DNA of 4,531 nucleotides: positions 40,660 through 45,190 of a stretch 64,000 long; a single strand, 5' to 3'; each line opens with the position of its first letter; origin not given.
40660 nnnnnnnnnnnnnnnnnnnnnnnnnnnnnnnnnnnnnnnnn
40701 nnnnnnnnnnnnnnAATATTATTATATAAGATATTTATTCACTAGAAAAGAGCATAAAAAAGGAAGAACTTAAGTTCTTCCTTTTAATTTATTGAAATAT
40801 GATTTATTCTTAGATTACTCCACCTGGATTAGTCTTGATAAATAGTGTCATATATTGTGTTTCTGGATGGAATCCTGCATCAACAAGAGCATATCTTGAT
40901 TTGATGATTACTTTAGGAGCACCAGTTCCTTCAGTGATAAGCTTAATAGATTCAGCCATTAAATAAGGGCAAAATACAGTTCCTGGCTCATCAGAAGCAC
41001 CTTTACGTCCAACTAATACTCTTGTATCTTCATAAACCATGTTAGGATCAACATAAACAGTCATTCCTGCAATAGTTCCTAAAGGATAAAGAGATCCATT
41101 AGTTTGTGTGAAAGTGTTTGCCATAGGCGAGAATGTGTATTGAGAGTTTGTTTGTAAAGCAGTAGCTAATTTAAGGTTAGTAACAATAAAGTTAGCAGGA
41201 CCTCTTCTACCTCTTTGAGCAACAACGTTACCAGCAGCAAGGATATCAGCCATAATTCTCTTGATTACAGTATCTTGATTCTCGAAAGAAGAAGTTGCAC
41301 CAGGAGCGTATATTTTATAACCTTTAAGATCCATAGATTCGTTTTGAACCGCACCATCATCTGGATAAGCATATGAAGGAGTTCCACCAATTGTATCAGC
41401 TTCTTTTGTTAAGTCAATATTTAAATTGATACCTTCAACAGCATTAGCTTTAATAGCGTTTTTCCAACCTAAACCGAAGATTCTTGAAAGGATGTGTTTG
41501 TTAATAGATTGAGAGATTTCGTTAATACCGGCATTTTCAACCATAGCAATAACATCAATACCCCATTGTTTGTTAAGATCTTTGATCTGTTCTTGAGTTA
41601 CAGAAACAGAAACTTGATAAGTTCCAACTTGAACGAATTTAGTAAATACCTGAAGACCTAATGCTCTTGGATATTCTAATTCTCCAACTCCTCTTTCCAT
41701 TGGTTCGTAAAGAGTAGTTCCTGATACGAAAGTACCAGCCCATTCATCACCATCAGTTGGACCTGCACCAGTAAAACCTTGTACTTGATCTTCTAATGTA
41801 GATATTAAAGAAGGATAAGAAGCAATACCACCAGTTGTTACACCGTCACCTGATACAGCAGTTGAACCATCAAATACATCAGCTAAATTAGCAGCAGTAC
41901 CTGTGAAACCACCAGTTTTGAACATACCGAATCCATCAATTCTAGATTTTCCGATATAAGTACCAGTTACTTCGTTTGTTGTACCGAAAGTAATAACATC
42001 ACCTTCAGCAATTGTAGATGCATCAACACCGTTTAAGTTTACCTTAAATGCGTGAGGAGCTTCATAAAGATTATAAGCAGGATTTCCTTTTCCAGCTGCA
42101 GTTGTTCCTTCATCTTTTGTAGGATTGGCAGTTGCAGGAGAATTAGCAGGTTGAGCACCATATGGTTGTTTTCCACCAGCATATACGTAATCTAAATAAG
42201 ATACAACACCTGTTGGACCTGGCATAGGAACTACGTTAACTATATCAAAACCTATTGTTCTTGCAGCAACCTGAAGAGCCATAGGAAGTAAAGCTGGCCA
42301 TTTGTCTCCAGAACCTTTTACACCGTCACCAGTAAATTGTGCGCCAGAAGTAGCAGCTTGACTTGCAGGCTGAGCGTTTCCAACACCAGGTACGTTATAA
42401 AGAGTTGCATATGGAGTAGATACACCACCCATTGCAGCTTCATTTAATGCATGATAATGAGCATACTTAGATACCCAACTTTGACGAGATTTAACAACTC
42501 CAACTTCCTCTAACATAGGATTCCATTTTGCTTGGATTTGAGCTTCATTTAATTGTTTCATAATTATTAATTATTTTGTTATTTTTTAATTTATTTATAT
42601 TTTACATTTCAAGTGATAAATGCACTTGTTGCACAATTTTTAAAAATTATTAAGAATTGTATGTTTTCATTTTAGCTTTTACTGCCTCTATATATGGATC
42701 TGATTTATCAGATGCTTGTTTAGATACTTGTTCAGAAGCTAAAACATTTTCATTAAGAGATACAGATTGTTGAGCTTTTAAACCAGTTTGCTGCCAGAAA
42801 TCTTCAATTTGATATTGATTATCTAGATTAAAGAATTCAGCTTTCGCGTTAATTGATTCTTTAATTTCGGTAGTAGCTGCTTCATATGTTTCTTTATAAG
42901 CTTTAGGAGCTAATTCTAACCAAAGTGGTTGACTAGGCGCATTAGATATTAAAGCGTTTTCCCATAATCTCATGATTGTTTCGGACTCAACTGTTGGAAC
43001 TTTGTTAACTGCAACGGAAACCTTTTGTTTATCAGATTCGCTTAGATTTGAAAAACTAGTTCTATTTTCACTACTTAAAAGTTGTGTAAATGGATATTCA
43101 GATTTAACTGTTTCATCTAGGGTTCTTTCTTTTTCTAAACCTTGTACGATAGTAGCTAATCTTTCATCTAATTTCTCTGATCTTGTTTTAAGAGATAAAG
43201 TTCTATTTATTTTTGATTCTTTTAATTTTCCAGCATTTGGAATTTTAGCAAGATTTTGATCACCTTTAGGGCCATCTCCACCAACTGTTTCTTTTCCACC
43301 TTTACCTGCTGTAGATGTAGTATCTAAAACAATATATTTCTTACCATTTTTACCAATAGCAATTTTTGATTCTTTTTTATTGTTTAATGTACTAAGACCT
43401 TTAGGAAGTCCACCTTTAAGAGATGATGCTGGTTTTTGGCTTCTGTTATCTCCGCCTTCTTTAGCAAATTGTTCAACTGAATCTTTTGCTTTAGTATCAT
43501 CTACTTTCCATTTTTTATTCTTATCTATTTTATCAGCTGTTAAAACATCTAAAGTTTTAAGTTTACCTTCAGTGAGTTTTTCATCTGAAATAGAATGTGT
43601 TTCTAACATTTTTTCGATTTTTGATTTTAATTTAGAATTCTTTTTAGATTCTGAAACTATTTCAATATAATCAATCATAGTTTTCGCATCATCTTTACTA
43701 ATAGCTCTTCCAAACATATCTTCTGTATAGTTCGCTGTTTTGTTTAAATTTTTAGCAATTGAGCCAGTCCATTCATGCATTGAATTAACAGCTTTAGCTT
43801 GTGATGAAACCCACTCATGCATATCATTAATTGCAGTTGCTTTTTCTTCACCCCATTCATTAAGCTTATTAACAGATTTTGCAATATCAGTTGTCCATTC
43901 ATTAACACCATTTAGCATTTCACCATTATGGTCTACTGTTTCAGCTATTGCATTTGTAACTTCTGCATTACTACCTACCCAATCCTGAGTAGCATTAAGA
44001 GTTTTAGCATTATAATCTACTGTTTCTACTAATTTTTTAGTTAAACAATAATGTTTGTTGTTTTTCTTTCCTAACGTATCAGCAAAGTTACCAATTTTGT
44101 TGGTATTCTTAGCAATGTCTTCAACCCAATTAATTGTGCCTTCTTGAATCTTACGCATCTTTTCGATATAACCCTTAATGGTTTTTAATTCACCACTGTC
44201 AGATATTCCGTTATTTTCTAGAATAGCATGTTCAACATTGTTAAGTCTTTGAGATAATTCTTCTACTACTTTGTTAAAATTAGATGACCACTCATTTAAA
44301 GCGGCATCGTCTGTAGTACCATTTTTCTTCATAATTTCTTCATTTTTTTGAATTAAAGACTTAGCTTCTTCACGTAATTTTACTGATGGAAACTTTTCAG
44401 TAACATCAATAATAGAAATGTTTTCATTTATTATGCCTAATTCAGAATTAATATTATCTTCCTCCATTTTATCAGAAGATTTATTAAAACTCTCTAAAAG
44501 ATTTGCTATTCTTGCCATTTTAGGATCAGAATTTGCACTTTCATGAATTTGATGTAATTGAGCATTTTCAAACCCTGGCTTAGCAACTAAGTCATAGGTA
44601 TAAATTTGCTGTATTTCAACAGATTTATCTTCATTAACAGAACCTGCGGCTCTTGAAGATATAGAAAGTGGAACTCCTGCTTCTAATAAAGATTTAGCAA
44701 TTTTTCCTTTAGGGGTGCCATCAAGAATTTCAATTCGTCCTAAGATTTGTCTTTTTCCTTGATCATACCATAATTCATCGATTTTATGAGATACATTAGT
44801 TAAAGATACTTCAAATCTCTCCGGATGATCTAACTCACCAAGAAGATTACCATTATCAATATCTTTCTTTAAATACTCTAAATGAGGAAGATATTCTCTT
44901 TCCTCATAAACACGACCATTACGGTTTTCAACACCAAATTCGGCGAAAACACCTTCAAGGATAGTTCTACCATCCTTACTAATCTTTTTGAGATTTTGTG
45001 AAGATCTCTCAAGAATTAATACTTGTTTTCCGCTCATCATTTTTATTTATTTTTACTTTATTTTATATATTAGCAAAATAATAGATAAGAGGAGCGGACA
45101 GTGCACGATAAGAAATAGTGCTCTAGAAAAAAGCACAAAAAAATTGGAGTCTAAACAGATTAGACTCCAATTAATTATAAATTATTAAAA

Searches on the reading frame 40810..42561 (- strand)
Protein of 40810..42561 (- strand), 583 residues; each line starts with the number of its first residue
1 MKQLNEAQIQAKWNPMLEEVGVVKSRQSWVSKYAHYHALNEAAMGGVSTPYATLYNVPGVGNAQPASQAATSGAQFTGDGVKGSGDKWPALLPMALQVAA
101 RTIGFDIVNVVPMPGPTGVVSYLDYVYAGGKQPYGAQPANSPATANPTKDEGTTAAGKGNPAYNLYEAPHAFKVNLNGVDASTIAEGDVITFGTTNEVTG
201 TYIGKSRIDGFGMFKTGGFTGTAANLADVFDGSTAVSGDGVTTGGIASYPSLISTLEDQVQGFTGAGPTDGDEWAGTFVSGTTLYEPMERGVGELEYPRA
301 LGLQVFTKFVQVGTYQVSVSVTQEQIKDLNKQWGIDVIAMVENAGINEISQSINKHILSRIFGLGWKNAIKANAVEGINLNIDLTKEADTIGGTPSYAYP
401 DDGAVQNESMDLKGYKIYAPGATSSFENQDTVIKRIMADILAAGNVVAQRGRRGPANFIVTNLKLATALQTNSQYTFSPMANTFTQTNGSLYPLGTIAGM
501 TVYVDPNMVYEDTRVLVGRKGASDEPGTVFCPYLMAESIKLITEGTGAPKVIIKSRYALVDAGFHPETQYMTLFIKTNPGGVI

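Call 3: search_protein_families(library=pfam, proteins=[window:40810-42561:-], max_evalue=0.01)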
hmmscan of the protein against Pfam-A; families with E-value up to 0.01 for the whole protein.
window:40810-42561:- (583 aa): 1 family
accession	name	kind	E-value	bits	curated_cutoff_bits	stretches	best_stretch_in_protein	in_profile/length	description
PF07068.17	Gp23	-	4.5e-38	132.1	24.4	1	89-565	6-354/376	Major capsid protein Gp23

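Call 4: search_protein_families(library=phrogs, proteins=[window:40810-42561:-], max_evalue=0.001)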
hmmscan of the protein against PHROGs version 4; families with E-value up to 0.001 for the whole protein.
window:40810-42561:- (583 aa): 2 families
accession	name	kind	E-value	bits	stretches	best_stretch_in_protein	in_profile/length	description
phrog_28442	-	unknown function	5.7e-74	250.5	2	176-581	175-600/604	-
phrog_138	-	head and packaging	4.5e-31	109.3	2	434-568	282-414/444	major head protein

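Call 9: search_dna_similar(query=window:40810-42561:-, collection=phages, mode=protein, max_rows=25)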
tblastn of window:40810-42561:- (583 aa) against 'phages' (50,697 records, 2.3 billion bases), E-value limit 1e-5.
Records with a match: 286; places in all: 287; records where one place covers at least 80% of the query: 29.
Best place of each record, by identity: <60% 286.
By first word of the organism name: Synechococcus 199; Prevotella 15; Cyanophage 14; Pseudomonas 12; Prochlorococcus 10; uncultured 6; Tenacibaculum 5; Marine 5; Methylophilales 4; Pelagibacter 3; and 9 more.
By host as written in the record: - 123; Synechococcus sp. 26; Synechococcus sp. MW02 18; Prevotella sp. 15; Synechococcus sp. WH 7803 11; Synechococcus sp. WH7803 9; Synechococcus sp. WH8102 8; Synechococcus 8; and 34 more.
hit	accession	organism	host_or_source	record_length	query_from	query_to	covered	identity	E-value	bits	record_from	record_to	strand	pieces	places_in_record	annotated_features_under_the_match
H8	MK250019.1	Prevotella phage Lak-A2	Prevotella sp.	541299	5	575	98%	46.0%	9e-154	494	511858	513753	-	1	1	record has no annotation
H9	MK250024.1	Prevotella phage Lak-B5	Prevotella sp.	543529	5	575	98%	45.8%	7e-157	503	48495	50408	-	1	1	record has no annotation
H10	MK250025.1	Prevotella phage Lak-B6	Prevotella sp.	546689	5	575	98%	45.8%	7e-157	503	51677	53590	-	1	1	record has no annotation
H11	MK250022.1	Prevotella phage Lak-B3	Prevotella sp.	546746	5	575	98%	45.8%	7e-157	503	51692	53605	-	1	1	record has no annotation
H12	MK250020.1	Prevotella phage Lak-B1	Prevotella sp.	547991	5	575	98%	45.8%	7e-157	503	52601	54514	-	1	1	record has no annotation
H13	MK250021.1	Prevotella phage Lak-B2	Prevotella sp.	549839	5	575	98%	45.8%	7e-157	503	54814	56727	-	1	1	record has no annotation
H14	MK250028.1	Prevotella phage Lak-B9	Prevotella sp.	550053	5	575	98%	45.8%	7e-157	503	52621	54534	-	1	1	record has no annotation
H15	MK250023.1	Prevotella phage Lak-B4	Prevotella sp.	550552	5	575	98%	45.8%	7e-157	503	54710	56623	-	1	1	record has no annotation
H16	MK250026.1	Prevotella phage Lak-B7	Prevotella sp.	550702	5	575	98%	45.8%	7e-157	503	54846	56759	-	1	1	record has no annotation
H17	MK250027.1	Prevotella phage Lak-B8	Prevotella sp.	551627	5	575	98%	45.8%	7e-157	503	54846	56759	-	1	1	record has no annotation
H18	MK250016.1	Prevotella phage Lak-A1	Prevotella sp.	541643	5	575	98%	45.8%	2e-152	490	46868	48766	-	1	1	record has no annotation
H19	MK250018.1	Prevotella phage Lak-A1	Prevotella sp.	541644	5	575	98%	45.8%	2e-152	490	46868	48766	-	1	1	record has no annotation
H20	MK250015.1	Prevotella phage Lak-A1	Prevotella sp.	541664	5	575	98%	45.8%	2e-152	490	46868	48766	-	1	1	record has no annotation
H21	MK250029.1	Prevotella phage Lak-C1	Prevotella sp.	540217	5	575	98%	45.6%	3e-153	492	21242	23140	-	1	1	record has no annotation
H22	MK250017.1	Prevotella phage Lak-A1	Prevotella sp.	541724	44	575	91%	47.6%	8e-149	479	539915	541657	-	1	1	record has no annotation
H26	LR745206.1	uncultured phage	metagenomic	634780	3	583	100%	30.1%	2e-64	235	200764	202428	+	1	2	record has no annotation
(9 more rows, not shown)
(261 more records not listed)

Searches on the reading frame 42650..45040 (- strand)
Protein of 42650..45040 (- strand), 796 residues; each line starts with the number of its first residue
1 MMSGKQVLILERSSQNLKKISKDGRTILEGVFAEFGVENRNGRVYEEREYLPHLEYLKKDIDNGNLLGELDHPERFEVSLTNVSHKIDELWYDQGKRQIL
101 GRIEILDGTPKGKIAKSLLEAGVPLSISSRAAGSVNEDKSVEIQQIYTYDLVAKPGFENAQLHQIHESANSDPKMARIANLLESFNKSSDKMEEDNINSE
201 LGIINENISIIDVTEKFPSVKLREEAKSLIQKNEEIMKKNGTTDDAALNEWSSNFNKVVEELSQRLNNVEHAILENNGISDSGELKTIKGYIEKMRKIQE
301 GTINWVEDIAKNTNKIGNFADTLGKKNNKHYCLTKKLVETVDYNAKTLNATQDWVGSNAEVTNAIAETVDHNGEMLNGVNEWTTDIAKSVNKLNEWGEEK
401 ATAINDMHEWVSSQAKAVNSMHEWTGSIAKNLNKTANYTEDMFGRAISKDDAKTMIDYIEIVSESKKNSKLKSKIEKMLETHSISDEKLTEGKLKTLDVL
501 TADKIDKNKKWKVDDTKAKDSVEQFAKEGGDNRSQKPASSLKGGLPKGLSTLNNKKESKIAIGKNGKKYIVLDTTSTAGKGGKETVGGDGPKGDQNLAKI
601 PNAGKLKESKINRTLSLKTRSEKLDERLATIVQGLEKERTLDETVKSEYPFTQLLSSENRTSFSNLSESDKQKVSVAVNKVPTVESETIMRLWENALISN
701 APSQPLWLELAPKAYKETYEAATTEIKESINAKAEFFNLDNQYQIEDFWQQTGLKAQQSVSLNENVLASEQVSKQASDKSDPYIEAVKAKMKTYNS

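Call 3: search_protein_families(library=pfam, proteins=[window:42650-45040:-], max_evalue=0.01)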
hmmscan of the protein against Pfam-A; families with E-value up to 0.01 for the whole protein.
window:42650-45040:- (796 aa): 3 families
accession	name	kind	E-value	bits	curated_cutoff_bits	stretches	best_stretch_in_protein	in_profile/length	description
PF03420.18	Peptidase_S77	-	2.5e-14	53.7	27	1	10-139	28-157/198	Prohead core protein serine protease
PF20034.4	Peptidase_S80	-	4e-10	39.7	23.4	1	28-194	23-216/229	Peptidase S80 family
PF10145.14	PhageMin_Tail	-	0.0084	16.4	33.2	1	337-464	54-182/201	Phage-related minor tail protein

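Call 4: search_protein_families(library=phrogs, proteins=[window:42650-45040:-], max_evalue=0.001)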
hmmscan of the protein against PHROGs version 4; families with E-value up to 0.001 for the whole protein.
window:42650-45040:- (796 aa): 2 families
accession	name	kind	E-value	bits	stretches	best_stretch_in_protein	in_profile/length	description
phrog_207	-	head and packaging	3.9e-42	145.9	1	11-267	18-300/519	head maturation protease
phrog_3014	-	head and packaging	6.3e-13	49.5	1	14-200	15-234/266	head maturation protease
